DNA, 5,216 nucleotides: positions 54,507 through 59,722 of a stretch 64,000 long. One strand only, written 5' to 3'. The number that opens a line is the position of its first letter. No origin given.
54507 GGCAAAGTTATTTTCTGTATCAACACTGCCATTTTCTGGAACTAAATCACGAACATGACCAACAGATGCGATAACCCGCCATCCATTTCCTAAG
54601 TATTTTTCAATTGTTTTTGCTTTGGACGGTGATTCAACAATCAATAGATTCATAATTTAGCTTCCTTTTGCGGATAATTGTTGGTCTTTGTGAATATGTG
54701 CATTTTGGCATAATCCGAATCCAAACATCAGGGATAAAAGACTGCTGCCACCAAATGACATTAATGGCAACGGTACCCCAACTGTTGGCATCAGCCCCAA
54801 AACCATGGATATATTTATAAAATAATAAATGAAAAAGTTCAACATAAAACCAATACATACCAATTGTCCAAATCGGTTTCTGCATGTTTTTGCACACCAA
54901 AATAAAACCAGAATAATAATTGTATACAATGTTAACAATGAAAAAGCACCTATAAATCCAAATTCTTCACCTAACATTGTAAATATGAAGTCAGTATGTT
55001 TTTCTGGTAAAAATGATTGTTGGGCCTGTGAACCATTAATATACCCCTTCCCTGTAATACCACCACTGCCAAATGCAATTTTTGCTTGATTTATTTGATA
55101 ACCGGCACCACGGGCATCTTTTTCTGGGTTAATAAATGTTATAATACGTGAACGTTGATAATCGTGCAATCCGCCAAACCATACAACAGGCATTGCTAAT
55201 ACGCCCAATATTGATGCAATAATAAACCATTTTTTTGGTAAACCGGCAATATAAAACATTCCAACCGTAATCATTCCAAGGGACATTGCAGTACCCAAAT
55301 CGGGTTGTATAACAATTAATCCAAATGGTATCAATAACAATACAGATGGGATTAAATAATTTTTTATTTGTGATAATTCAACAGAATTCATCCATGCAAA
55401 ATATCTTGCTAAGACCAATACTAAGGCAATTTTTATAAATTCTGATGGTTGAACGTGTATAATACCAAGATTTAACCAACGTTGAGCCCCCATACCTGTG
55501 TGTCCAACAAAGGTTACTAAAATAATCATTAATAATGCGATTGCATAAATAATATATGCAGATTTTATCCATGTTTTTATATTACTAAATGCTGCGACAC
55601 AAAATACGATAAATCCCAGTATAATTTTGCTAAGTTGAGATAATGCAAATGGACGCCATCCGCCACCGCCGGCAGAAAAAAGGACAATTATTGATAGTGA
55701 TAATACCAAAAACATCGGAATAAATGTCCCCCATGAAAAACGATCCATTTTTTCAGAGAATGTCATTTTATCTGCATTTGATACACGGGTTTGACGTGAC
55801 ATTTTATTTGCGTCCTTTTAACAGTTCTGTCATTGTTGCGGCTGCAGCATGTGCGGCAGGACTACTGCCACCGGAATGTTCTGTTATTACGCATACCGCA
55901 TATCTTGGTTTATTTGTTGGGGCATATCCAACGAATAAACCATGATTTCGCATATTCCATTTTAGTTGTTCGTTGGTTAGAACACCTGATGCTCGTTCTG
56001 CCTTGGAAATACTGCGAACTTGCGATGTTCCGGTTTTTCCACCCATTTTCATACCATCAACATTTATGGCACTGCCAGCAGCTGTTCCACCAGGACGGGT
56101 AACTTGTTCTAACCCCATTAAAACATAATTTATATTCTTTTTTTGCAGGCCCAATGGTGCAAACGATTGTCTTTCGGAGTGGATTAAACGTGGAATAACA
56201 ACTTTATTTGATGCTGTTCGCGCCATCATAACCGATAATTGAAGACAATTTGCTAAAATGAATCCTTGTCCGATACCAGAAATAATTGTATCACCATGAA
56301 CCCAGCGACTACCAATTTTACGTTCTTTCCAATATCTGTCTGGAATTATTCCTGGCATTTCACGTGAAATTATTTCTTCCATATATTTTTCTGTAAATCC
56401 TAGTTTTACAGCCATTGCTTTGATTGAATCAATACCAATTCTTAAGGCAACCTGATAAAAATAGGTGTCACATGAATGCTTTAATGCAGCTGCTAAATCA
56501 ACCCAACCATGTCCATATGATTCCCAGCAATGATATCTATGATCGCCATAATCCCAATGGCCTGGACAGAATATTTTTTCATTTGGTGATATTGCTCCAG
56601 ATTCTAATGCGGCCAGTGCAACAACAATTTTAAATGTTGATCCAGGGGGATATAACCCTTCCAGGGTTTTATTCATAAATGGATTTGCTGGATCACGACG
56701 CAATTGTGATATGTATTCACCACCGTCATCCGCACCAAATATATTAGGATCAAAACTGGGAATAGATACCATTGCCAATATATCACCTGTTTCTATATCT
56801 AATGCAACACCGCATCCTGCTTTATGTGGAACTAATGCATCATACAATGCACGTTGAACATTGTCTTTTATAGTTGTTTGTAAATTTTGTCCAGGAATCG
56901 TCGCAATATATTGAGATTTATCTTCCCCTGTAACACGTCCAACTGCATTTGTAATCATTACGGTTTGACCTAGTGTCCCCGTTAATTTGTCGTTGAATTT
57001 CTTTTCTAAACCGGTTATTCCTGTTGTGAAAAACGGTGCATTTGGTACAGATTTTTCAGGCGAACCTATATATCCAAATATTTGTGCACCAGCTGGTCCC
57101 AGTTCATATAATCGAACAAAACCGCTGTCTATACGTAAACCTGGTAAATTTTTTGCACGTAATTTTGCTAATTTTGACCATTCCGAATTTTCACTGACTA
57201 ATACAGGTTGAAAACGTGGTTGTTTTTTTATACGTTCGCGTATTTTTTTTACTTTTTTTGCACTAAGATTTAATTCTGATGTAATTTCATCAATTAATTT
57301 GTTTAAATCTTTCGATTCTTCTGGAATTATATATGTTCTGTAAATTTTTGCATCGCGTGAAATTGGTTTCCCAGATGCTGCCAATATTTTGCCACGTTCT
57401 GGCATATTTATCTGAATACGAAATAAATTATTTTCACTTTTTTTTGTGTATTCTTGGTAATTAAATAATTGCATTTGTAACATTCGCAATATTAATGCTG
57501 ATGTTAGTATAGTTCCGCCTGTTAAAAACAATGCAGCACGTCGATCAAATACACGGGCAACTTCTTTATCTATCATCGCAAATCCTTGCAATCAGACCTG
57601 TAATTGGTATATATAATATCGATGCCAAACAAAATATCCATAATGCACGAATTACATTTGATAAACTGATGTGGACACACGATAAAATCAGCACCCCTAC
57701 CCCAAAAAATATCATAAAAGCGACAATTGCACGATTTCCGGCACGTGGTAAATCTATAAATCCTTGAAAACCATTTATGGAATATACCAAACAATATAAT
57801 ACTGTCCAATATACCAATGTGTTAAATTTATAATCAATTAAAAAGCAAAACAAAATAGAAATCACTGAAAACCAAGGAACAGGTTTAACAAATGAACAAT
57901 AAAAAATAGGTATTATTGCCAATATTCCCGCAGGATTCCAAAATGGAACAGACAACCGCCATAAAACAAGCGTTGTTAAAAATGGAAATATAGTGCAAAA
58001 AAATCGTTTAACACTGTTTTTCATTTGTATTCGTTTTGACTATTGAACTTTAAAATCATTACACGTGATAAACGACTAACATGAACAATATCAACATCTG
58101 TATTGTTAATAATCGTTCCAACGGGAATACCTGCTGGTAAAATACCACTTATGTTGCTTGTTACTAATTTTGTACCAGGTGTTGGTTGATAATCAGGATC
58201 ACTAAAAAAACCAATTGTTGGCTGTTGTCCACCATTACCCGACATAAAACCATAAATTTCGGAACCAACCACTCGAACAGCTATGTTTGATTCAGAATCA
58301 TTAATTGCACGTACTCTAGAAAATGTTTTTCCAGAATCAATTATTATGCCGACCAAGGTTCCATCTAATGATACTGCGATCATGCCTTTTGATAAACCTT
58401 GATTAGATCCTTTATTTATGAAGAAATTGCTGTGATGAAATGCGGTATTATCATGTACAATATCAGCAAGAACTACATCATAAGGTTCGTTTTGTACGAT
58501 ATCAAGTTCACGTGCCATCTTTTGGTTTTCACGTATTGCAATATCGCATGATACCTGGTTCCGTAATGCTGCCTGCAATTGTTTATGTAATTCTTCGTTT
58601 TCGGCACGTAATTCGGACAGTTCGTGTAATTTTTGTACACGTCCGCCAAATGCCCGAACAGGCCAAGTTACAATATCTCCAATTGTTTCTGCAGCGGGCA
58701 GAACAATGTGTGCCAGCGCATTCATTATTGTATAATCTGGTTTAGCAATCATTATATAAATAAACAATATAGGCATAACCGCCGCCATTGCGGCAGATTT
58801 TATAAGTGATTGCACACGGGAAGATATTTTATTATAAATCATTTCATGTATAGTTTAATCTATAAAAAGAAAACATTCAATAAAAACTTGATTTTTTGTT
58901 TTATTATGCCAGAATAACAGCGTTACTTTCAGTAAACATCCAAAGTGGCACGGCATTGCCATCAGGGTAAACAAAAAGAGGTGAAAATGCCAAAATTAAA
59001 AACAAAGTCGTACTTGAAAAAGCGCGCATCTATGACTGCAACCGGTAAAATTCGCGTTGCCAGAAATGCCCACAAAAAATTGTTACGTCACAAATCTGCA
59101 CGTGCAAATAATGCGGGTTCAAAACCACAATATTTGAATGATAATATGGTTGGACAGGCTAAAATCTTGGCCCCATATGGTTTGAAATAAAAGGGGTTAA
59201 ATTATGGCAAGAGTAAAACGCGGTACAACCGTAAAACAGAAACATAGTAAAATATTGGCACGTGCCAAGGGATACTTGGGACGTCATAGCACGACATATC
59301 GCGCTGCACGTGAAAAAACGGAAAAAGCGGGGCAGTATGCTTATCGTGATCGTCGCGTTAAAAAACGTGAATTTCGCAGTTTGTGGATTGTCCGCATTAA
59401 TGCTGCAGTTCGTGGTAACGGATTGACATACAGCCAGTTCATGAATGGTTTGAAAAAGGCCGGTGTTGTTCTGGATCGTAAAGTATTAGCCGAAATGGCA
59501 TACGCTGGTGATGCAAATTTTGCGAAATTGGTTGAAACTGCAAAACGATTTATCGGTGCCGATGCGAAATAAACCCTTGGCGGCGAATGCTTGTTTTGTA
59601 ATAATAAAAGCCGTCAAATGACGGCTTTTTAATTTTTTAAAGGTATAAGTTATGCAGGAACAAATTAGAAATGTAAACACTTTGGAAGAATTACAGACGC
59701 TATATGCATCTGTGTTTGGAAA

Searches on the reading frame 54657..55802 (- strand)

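Call 22: search_protein_families(library=pfam, proteins=[window:54657-55802:-], max_evalue=0.001)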
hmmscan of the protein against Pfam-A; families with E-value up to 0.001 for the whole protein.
window:54657-55802:- (381 aa): 1 family
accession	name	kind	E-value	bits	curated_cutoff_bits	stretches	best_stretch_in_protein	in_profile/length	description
PF01098.24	FTSW_RODA_SPOVE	-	2.3e-102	343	26.4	1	26-372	12-354/356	Cell cycle protein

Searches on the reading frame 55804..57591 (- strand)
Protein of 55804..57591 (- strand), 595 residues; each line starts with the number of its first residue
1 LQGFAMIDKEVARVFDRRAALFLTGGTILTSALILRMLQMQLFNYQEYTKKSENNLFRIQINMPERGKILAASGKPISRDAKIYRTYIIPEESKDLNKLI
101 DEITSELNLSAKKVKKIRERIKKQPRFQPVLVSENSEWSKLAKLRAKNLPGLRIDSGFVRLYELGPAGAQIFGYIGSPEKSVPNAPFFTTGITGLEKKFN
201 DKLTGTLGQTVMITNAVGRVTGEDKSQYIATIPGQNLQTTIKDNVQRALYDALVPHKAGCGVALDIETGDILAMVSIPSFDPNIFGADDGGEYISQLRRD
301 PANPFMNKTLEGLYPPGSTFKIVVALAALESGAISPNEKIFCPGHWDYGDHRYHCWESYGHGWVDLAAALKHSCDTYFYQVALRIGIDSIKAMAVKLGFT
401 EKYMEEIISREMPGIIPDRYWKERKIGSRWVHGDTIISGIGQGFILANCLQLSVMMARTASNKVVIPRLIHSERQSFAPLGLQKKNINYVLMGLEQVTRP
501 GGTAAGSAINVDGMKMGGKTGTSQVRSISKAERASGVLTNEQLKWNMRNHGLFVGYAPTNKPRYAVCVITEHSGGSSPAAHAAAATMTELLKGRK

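Call 22: search_protein_families(library=pfam, proteins=[window:55804-57591:-], max_evalue=0.001)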
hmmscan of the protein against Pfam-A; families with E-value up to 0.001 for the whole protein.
window:55804-57591:- (595 aa): 2 families
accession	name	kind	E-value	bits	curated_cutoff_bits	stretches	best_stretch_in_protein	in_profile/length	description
PF00905.27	Transpeptidase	-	6.8e-53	180.2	22.1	1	259-587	1-294/299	Penicillin binding protein transpeptidase domain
PF03717.20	PBP_dimer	-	4e-23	83.2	24.4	1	64-223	4-178/180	Penicillin-binding Protein dimerisation domain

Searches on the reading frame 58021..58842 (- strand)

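Call 22: search_protein_families(library=pfam, proteins=[window:58021-58842:-], max_evalue=0.001)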
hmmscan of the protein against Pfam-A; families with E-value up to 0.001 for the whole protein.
window:58021-58842:- (273 aa): 1 family
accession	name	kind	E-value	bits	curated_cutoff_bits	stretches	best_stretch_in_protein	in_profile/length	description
PF04085.20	MreC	-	5.9e-25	88.2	28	1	129-247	2-118/147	Rod shape-determining protein MreC, barrel core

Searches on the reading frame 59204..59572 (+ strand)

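Call 22: search_protein_families(library=pfam, proteins=[window:59204-59572:+], max_evalue=0.001)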
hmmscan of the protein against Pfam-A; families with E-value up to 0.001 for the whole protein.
window:59204-59572:+ (122 aa): 1 family
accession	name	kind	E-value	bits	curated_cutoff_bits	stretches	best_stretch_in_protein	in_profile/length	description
PF00453.23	Ribosomal_L20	-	2.8e-43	146.8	30.8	1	3-109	1-107/107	Ribosomal protein L20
